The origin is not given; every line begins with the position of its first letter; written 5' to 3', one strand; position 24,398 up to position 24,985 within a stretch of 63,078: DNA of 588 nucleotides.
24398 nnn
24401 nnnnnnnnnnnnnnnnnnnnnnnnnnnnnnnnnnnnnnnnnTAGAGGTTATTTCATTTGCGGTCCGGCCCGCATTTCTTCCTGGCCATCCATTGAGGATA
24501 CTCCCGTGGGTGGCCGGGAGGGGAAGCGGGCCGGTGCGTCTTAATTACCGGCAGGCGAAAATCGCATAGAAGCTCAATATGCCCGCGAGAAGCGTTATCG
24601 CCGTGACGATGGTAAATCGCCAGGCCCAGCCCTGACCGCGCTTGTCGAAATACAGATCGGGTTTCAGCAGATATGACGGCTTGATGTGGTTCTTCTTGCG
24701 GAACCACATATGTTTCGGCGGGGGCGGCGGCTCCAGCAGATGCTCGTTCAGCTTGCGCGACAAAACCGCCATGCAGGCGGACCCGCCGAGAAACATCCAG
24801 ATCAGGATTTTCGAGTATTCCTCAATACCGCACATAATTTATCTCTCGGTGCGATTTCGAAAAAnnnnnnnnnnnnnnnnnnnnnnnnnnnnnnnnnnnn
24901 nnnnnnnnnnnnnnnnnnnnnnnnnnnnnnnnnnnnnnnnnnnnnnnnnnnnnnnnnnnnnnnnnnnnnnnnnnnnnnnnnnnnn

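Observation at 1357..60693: Non-mobile 'decarboxylase island': at least six mechanistically distinct decarboxylase-capable families are co-amplified in about 60 kb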

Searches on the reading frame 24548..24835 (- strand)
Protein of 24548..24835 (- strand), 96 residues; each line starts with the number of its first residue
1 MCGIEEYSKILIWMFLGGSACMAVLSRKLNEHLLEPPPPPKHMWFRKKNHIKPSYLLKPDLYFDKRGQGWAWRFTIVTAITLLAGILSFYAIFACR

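Call 8: search_protein_families(library=pfam, proteins=[window:24548-24835:-])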
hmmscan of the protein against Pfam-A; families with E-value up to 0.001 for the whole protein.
window:24548-24835:- (96 aa): 0 families

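Call 61: search_protein_families(library=pfam, proteins=[window:24548-24835:-], max_evalue=0.1)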
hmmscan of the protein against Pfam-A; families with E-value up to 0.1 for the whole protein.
window:24548-24835:- (96 aa): 0 families
